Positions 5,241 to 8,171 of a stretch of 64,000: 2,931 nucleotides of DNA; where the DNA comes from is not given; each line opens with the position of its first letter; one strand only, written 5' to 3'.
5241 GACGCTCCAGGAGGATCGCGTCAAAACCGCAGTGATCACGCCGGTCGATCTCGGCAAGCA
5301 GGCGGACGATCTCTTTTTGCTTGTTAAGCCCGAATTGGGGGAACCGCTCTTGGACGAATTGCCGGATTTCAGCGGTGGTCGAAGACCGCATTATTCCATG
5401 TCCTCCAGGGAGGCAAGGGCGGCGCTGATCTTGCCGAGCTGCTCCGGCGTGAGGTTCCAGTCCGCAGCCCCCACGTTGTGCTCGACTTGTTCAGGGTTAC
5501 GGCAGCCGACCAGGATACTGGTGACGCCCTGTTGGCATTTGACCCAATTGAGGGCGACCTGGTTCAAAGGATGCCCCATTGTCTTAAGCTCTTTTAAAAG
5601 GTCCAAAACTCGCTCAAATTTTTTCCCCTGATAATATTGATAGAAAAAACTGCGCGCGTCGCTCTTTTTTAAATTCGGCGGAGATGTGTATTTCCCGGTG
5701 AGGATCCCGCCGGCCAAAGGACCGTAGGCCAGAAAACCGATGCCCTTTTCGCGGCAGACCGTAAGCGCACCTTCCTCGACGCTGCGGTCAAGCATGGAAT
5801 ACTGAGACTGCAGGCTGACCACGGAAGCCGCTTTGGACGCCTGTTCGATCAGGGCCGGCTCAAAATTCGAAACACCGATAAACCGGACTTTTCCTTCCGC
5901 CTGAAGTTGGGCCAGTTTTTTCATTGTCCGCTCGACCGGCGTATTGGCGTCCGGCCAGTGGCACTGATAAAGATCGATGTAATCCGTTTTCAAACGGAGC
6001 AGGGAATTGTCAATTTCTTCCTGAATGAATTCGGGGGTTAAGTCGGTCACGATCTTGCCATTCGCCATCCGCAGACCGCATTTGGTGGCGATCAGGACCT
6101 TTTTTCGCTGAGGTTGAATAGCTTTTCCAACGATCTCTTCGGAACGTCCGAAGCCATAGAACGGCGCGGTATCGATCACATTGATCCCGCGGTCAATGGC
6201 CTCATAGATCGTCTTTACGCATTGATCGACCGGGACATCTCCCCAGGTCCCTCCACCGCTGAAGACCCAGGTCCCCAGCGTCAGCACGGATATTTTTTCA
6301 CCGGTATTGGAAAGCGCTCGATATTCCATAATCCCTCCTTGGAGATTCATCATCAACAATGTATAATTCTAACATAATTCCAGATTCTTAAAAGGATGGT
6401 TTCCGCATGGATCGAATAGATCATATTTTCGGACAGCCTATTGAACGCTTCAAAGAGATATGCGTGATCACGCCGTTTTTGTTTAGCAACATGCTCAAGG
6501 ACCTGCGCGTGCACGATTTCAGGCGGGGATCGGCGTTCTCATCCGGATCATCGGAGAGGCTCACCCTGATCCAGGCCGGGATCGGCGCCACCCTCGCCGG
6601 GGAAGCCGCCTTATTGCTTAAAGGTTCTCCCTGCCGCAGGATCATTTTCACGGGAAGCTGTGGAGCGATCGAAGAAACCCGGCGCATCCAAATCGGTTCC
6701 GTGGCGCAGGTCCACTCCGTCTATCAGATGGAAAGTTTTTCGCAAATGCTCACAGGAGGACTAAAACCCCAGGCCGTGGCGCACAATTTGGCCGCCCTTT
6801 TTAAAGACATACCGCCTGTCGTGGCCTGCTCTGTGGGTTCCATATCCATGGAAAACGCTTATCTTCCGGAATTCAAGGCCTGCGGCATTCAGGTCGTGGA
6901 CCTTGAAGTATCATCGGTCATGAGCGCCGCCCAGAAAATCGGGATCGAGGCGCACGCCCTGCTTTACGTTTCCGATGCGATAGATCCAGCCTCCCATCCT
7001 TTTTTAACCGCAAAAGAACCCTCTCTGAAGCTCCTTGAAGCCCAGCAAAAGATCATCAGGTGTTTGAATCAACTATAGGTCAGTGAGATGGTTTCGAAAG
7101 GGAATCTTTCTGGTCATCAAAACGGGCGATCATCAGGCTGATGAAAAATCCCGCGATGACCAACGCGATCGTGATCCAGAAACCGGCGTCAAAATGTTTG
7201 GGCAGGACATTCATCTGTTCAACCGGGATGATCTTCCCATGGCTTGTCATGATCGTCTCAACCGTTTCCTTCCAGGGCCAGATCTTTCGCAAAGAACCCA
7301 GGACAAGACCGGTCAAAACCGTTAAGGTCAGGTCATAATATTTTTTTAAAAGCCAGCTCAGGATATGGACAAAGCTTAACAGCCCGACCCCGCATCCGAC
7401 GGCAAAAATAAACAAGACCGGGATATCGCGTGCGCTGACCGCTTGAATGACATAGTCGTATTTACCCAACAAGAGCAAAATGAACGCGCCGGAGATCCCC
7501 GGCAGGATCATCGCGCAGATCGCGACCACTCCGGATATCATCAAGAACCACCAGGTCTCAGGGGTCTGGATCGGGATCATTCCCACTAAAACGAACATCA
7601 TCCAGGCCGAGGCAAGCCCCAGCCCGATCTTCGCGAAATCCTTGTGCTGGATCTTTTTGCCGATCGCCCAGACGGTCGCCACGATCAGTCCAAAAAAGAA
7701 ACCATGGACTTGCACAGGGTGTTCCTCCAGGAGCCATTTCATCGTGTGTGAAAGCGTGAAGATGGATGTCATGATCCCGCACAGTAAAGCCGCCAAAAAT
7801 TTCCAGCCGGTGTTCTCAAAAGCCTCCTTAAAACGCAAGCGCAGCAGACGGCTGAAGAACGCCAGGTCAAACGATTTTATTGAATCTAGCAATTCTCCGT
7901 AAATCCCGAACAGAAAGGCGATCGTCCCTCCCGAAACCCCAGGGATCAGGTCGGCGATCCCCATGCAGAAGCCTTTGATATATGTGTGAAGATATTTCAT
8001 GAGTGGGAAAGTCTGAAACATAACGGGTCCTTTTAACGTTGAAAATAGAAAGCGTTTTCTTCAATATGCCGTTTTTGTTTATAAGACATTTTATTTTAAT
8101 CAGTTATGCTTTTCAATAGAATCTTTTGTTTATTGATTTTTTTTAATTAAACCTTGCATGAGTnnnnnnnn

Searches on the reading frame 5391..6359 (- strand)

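Call 79: search_protein_families(library=pfam, proteins=[window:5391-6359:-], max_evalue=0.001)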
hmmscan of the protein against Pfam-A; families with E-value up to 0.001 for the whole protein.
window:5391-6359:- (322 aa): 1 family
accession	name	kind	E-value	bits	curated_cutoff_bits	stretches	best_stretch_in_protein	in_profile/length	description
PF00248.27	Aldo_ket_red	-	9.7e-78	261.6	24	1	26-314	2-289/291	Aldo/keto reductase family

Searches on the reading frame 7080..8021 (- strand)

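Call 79: search_protein_families(library=pfam, proteins=[window:7080-8021:-], max_evalue=0.001)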
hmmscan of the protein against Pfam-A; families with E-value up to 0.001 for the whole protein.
window:7080-8021:- (313 aa): 1 family
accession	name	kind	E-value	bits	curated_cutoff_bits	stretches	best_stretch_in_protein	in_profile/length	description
PF04018.18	VCA0040-like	-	5.9e-91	304.9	26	1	20-264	1-245/246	Undecaprenyl phosphate translocase-like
